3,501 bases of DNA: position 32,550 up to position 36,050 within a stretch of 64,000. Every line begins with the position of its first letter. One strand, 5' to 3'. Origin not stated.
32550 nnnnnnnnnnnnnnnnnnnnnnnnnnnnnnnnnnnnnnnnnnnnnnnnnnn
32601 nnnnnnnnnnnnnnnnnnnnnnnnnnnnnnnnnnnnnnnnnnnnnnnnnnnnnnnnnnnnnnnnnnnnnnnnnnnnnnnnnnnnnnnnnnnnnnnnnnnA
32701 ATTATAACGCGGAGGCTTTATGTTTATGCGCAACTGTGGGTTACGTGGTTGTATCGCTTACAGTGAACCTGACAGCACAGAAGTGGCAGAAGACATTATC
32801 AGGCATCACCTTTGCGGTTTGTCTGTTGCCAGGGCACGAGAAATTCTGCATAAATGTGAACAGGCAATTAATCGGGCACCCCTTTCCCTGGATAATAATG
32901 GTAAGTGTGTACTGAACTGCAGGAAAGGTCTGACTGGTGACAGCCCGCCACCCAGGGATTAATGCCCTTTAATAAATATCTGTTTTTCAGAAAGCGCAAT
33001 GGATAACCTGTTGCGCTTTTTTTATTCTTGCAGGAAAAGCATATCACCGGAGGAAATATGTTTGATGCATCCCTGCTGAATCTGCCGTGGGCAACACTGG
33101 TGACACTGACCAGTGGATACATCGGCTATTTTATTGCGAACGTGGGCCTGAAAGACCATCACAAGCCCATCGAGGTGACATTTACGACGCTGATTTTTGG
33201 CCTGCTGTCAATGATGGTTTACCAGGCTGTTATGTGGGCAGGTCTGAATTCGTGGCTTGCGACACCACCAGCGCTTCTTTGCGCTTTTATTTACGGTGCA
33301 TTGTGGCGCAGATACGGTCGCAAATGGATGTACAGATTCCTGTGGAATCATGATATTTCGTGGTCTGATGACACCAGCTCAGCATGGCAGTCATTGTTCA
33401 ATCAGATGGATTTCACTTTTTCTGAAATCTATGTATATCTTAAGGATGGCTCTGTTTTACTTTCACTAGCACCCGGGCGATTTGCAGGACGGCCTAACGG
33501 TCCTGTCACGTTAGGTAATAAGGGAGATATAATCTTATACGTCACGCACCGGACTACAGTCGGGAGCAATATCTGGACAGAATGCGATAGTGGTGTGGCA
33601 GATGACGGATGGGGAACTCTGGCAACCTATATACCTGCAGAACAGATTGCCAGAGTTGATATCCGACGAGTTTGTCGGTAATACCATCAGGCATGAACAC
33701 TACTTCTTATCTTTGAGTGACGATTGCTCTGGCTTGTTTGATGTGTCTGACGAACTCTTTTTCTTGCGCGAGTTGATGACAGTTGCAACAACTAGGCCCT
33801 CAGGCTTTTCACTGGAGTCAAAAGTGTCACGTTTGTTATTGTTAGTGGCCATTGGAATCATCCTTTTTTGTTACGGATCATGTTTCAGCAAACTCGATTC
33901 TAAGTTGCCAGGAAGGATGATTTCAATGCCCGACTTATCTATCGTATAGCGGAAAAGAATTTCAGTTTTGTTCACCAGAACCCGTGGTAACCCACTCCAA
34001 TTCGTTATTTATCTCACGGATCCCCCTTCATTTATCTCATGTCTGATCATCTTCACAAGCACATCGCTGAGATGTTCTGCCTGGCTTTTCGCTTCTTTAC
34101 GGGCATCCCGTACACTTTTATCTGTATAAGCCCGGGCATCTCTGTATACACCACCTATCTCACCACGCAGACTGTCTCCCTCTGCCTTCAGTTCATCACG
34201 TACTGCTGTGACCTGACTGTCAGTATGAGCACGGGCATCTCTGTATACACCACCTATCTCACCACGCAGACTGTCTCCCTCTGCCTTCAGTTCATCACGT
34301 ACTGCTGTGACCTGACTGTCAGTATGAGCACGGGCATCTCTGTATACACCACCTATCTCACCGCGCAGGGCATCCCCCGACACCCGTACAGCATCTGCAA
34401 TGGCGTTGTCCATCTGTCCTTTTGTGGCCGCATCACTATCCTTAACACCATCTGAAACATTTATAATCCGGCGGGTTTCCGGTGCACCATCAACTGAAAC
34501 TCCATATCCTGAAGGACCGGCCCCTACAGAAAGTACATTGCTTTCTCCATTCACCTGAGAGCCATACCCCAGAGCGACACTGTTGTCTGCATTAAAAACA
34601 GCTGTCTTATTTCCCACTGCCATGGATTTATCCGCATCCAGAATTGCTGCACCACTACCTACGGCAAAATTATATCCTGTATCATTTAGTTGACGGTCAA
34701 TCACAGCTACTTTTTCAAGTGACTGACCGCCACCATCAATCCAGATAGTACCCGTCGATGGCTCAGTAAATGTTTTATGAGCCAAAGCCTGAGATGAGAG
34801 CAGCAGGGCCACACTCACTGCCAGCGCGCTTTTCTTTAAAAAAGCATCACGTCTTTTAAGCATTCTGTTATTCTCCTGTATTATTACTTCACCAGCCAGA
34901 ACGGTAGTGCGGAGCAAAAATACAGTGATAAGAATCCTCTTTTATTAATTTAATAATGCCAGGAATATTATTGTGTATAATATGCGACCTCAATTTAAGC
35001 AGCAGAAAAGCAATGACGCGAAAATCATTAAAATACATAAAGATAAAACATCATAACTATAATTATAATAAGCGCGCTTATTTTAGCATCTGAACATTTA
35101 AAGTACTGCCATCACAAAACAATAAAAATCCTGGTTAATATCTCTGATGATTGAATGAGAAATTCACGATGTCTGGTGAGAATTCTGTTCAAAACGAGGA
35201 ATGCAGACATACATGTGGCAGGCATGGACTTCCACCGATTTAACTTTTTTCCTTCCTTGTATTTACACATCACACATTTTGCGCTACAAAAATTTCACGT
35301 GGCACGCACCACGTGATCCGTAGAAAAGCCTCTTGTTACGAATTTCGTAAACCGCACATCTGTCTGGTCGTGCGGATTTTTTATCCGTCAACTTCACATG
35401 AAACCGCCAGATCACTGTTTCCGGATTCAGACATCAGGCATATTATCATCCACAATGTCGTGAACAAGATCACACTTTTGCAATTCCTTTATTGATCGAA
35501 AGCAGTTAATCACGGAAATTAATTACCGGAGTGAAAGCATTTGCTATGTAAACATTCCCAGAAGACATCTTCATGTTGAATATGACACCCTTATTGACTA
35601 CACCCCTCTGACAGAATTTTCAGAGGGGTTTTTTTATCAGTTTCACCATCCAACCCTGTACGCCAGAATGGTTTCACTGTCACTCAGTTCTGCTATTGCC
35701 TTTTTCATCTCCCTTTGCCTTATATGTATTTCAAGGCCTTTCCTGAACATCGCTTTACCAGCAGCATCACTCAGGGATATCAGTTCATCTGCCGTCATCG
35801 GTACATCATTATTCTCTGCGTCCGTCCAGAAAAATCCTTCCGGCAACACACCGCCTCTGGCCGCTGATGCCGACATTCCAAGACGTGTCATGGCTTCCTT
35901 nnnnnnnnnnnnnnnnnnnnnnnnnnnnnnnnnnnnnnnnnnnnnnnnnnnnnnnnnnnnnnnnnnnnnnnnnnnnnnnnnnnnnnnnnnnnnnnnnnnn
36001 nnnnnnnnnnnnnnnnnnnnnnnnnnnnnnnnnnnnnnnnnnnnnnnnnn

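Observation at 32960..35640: Unresolved junction between the Mu-like prophage and the lambdoid prophage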

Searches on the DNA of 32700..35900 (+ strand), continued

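Call 20: get_annotated_region(hit=H65, flank=5000)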
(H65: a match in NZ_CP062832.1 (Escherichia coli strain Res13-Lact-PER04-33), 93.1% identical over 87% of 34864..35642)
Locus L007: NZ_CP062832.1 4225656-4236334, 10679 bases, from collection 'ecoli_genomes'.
description: Escherichia coli strain Res13-Lact-PER04-33 chromosome, complete genome
organism: Escherichia coli strain Res13-Lact-PER04-33 (NCBI taxid 562)
replicon: chromosome; assembly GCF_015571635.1
host: Sus scrofa domesticus; source: feces; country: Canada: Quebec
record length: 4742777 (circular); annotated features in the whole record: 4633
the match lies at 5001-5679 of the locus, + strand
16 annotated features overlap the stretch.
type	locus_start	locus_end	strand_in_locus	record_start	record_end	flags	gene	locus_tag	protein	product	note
CDS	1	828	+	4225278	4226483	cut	tet(B)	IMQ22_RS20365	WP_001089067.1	tetracycline efflux MFS transporter Tet(B)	-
CDS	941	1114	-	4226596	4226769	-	-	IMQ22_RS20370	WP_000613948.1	hypothetical protein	-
CDS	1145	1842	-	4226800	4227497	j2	-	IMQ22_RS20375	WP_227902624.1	IS1-like element IS1A family transposase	programmed frameshift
CDS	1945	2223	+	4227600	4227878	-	-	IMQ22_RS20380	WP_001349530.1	FaeA/PapI family transcriptional regulator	-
CDS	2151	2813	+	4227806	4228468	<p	-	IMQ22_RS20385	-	IS91-like element ISCR2 family transposase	incomplete; partial in the middle of a contig; missing N-terminus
CDS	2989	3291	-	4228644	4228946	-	-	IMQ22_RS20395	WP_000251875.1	phosphoglucosamine mutase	-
CDS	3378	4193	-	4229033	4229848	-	sul2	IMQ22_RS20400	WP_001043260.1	sulfonamide-resistant dihydropteroate synthase Sul2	-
CDS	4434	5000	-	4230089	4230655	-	-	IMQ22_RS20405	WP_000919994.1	hypothetical protein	-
CDS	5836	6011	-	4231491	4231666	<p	-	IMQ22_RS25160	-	transposase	frameshifted; incomplete; partial in the middle of a contig; missing C-terminus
CDS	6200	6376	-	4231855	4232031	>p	-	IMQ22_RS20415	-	transketolase family protein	incomplete; partial in the middle of a contig; missing N-terminus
CDS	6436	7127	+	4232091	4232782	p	-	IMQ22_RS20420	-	IS1 family transposase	frameshifted; internal stop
CDS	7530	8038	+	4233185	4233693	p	-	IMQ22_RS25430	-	ProQ/FINO family protein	frameshifted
CDS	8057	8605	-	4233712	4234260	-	-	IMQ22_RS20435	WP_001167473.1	YagK/YfjJ domain-containing protein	-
CDS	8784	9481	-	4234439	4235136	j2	-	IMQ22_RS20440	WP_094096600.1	IS1-like element IS1A family transposase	programmed frameshift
CDS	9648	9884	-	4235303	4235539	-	-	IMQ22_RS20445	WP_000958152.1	helix-turn-helix transcriptional regulator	-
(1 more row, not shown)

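Call 21: search_dna_similar(query=window:34864-35642:+, collection=ecoli_genomes, mode=distant, max_rows=40, rows=spread, max_evalue=0.001)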
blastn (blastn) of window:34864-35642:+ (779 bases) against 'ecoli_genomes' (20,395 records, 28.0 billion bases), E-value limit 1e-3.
Records with a match: 371; places in all: 521; records where one place covers at least 80% of the query: 367.
Genomes with a match: 371 of 5426; with a place that covers at least 80% of the query: 367. Places per genome that has any: lowest 1, median 1, highest 8. On chromosomes: 521 places; on plasmids: 0.
Best place of each record, by identity: >=99% 5; 95-99% 68; 90-95% 214; 80-90% 84.
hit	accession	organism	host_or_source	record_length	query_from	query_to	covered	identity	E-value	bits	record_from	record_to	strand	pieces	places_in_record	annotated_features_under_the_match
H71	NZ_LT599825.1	Escherichia coli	-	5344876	1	779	100%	100.0%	0e+0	1406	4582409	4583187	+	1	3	none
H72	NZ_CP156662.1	Escherichia coli strain PKF4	Milvus migrans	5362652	1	779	100%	98.5%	0e+0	1350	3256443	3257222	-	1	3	none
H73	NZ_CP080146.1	Escherichia coli strain PK8276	chicken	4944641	1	779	100%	98.2%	0e+0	1341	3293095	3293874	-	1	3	none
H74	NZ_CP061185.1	Escherichia coli strain LD67-1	feces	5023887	1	779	100%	97.6%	0e+0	1311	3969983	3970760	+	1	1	none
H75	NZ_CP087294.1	Escherichia coli strain APEC E956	chicken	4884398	1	779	100%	97.6%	0e+0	1311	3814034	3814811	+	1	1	none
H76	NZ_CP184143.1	Escherichia coli strain F11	Homo sapiens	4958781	1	779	100%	97.6%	0e+0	1311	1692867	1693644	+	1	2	none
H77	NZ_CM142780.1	Escherichia coli strain GPEC1352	chicken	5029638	1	779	100%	97.6%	0e+0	1311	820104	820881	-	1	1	none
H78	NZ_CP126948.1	Escherichia coli O78:H4 strain APEC E14033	Gallus gallus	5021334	1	779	100%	97.4%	0e+0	1306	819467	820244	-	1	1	none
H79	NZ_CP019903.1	Escherichia coli strain MDR_56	Homo sapiens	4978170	1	779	100%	94.2%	0e+0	1212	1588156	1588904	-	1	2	none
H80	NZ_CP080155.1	Escherichia coli strain PK8261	chicken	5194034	1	779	100%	93.5%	0e+0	1183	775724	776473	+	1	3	none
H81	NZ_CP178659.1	Escherichia coli strain VTB96933v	Chicken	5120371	1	779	100%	93.3%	0e+0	1178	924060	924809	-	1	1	none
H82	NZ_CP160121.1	Escherichia coli strain 729_270514_x_12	Poultry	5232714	1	779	100%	93.2%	0e+0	1174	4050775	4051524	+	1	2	none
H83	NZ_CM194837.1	Escherichia coli strain MS1685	Gallus gallus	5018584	1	779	100%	93.2%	0e+0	1170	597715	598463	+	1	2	none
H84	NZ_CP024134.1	Escherichia coli strain 14EC017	clinical patient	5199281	1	779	100%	92.8%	0e+0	1144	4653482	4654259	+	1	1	none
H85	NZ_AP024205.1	Escherichia coli strain TA8571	-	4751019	1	779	100%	92.8%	0e+0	1144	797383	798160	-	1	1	none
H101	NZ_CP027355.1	Escherichia coli strain 2013C-4991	Homo sapiens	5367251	1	779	100%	89.1%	0e+0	1029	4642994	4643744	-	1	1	none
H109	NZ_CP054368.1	Escherichia coli strain SCU-115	Homo sapiens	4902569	1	779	100%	88.7%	0e+0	1015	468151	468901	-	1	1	none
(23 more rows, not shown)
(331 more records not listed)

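Call 22: get_annotated_region(hit=H72, flank=6000)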
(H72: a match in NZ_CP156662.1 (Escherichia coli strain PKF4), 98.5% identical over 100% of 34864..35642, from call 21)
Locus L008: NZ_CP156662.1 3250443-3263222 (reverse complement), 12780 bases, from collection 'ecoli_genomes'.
description: Escherichia coli strain PKF4 chromosome, complete genome
organism: Escherichia coli strain PKF4 (NCBI taxid 562)
replicon: chromosome; assembly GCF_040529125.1
host: Milvus migrans; source: Wild birds; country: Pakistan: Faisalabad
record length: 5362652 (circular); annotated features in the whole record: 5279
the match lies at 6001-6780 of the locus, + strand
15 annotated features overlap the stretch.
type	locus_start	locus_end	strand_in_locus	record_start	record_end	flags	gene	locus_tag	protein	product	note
CDS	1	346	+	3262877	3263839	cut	-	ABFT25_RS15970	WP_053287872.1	carbamate kinase family protein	-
CDS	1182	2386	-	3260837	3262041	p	-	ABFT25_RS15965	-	ISL3 family transposase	frameshifted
CDS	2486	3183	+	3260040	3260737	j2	-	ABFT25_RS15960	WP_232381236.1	IS1-like element IS1A family transposase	programmed frameshift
CDS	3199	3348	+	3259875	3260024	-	-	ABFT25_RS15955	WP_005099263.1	transposase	-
CDS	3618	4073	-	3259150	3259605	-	-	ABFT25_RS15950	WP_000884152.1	sigma factor-like helix-turn-helix DNA-binding protein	-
CDS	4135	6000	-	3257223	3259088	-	-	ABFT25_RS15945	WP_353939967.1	YadA-like family protein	-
CDS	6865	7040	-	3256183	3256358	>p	-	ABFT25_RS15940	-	transposase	frameshifted; incomplete; partial in the middle of a contig; missing C-terminus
CDS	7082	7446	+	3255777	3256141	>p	-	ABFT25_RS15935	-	ProQ/FinO family protein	frameshifted; incomplete; partial in the middle of a contig; missing N-terminus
CDS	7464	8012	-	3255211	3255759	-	-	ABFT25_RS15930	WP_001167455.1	hypothetical protein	-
CDS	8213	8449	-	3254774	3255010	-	-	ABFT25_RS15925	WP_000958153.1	AlpA family transcriptional regulator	-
CDS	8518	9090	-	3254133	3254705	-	-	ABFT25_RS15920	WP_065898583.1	hypothetical protein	-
CDS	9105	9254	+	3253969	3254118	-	-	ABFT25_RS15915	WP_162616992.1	hypothetical protein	-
CDS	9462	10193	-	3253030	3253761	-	-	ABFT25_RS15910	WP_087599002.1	inovirus Gp2 family protein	-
CDS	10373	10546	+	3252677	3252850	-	-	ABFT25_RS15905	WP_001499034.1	hypothetical protein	-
CDS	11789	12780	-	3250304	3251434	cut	-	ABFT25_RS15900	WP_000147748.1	hypothetical protein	-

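Call 23: get_annotated_region(hit=H79, flank=6000)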
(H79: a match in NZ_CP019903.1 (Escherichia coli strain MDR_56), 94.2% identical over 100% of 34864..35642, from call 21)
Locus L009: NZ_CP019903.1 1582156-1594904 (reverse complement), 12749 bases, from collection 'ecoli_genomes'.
description: Escherichia coli strain MDR_56 chromosome, complete genome
organism: Escherichia coli strain MDR_56 (NCBI taxid 562)
replicon: chromosome; assembly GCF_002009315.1
host: Homo sapiens; source: human; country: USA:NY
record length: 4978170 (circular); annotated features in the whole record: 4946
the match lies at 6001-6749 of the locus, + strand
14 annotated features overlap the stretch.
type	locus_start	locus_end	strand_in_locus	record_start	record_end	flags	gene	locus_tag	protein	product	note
CDS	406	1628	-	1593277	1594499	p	-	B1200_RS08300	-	ISL3 family transposase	frameshifted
CDS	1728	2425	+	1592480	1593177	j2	-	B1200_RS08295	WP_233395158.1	IS1-like element IS1A family transposase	programmed frameshift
CDS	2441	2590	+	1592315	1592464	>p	-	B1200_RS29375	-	IS256 family transposase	incomplete; partial in the middle of a contig; missing N-terminus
CDS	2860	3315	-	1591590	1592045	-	-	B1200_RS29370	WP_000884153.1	sigma factor-like helix-turn-helix DNA-binding protein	-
CDS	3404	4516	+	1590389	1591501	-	-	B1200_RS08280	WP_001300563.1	IS4-like element IS421 family transposase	-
CDS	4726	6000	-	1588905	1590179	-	-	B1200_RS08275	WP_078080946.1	YadA C-terminal domain-containing protein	-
CDS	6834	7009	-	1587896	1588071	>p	-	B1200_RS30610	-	transposase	frameshifted; incomplete; partial in the middle of a contig; missing C-terminus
CDS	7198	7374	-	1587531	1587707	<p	-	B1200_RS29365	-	transketolase family protein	incomplete; partial in the middle of a contig; missing N-terminus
CDS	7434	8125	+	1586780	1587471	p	-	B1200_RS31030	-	IS1 family transposase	frameshifted; internal stop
CDS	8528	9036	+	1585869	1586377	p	-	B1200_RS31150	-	ProQ/FINO family protein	frameshifted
CDS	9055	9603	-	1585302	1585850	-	-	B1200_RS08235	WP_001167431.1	hypothetical protein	-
CDS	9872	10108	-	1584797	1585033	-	-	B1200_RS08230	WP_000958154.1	helix-turn-helix transcriptional regulator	-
CDS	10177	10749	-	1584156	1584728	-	-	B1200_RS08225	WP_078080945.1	hypothetical protein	-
CDS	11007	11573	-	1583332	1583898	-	-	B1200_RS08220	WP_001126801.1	YagK/YfjJ domain-containing protein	-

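Call 24: get_annotated_region(hit=H80, flank=6000)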
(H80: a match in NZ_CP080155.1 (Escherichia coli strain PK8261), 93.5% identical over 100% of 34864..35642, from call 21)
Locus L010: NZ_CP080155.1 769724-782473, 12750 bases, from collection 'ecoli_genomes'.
description: Escherichia coli strain PK8261 chromosome, complete genome
organism: Escherichia coli strain PK8261 (NCBI taxid 562)
replicon: chromosome; assembly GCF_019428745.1
host: -; source: chicken; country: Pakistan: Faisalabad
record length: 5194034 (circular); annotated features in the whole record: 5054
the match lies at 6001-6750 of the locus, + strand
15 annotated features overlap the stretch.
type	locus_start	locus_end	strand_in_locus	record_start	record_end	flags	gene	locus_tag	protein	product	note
CDS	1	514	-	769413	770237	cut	-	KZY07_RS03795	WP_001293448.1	MurR/RpiR family transcriptional regulator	-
CDS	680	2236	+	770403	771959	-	-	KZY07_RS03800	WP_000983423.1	maltose/glucose-specific PTS transporter subunit IIC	-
CDS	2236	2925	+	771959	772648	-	-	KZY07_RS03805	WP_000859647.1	N-acetylmannosamine-6-phosphate 2-epimerase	-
CDS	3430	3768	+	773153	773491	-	-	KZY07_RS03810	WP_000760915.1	c-type lysozyme inhibitor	-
CDS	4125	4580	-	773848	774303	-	-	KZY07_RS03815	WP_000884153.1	sigma factor-like helix-turn-helix DNA-binding protein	-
CDS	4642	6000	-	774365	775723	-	-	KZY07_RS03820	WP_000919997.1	YadA-like family protein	-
CDS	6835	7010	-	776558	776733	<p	-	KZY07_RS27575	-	transposase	frameshifted; incomplete; partial in the middle of a contig; missing C-terminus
CDS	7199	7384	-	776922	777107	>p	-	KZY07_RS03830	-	transketolase family protein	incomplete; partial in the middle of a contig; missing N-terminus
CDS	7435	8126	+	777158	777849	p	-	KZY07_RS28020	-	IS1 family transposase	frameshifted; internal stop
CDS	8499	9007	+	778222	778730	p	-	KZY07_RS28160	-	ProQ/FINO family protein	frameshifted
CDS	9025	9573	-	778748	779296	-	-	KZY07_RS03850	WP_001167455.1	hypothetical protein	-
CDS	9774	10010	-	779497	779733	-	-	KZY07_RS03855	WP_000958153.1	helix-turn-helix transcriptional regulator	-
CDS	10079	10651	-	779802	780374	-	-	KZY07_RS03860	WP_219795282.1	hypothetical protein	-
CDS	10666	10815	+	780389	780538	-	-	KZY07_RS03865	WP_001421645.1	hypothetical protein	-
CDS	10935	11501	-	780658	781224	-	-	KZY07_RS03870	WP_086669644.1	YagK/YfjJ domain-containing protein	-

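Call 25: get_annotated_region(hit=H101, flank=6000)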
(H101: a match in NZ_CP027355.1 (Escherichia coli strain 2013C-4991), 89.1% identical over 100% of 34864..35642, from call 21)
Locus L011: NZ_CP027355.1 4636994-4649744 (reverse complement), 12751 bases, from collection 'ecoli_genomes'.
description: Escherichia coli strain 2013C-4991 chromosome, complete genome
organism: Escherichia coli strain 2013C-4991 (NCBI taxid 562)
replicon: chromosome; assembly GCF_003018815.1
host: Homo sapiens; source: stool; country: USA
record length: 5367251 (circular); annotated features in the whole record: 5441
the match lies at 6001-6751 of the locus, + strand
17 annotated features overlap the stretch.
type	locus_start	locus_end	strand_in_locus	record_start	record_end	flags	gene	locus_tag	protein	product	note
CDS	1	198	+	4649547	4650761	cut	floR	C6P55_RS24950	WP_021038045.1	chloramphenicol/florfenicol efflux MFS transporter FloR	-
CDS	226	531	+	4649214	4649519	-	-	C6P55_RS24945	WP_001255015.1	LysR family transcriptional regulator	-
CDS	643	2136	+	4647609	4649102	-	-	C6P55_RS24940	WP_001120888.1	IS91-like element ISCR2 family transposase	-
CDS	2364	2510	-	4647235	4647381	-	-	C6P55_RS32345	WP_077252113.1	6-pyruvoyl trahydropterin synthase family protein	-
CDS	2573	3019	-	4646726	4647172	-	-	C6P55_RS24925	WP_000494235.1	RrF2 family transcriptional regulator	-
CDS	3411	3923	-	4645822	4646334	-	dfrA36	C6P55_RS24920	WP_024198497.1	trimethoprim-resistant dihydrofolate reductase DfrA36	-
CDS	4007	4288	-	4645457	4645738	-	-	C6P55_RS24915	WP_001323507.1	hypothetical protein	-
CDS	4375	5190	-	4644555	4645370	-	sul2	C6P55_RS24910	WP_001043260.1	sulfonamide-resistant dihydropteroate synthase Sul2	-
CDS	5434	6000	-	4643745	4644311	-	-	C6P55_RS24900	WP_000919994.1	hypothetical protein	-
CDS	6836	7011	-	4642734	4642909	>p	-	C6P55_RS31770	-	transposase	frameshifted; incomplete; partial in the middle of a contig; missing C-terminus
CDS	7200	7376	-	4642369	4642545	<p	-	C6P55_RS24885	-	transketolase family protein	incomplete; partial in the middle of a contig; missing N-terminus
CDS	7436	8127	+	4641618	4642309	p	-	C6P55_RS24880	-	IS1 family transposase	frameshifted; internal stop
CDS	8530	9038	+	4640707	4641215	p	-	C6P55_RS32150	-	ProQ/FINO family protein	frameshifted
CDS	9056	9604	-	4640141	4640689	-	-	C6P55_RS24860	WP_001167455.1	hypothetical protein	-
CDS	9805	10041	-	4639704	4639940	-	-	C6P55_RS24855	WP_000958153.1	helix-turn-helix transcriptional regulator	-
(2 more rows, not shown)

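Call 26: get_annotated_region(hit=H109, flank=6000)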
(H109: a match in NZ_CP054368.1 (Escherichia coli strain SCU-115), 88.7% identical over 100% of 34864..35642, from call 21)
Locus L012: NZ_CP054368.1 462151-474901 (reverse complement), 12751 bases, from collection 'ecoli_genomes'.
description: Escherichia coli strain SCU-115 chromosome, complete genome
organism: Escherichia coli strain SCU-115 (NCBI taxid 562)
replicon: chromosome; assembly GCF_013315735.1
host: Homo sapiens; source: rectal swab from healthy college student; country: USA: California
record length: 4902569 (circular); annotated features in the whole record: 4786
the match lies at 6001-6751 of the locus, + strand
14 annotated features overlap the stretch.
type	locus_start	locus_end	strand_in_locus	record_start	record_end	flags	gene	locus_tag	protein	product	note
CDS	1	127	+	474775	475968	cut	-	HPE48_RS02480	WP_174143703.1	MFS transporter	-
CDS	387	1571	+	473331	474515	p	-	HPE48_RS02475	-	ISL3 family transposase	frameshifted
CDS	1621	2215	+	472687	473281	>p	-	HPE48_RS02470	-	integrase core domain-containing protein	frameshifted; internal stop; incomplete; partial in the middle of a contig; missing N-terminus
CDS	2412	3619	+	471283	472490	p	-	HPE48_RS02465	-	IS256 family transposase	frameshifted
CDS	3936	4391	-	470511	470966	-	-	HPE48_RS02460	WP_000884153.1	sigma factor-like helix-turn-helix DNA-binding protein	-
CDS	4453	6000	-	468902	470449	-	-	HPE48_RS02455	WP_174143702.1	YadA-like family protein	-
CDS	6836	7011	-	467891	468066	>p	-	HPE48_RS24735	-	transposase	frameshifted; incomplete; partial in the middle of a contig; missing C-terminus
CDS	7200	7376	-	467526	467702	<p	-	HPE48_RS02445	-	transketolase family protein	incomplete; partial in the middle of a contig; missing N-terminus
CDS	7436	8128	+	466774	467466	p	-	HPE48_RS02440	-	IS1 family transposase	frameshifted; internal stop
CDS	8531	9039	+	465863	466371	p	-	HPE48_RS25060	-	ProQ/FINO family protein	frameshifted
CDS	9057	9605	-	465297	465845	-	-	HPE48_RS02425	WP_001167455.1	hypothetical protein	-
CDS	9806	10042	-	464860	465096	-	-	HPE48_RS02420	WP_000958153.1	helix-turn-helix transcriptional regulator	-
CDS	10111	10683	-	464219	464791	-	-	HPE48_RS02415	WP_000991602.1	hypothetical protein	-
CDS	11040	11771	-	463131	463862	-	-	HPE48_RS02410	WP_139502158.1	inovirus Gp2 family protein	-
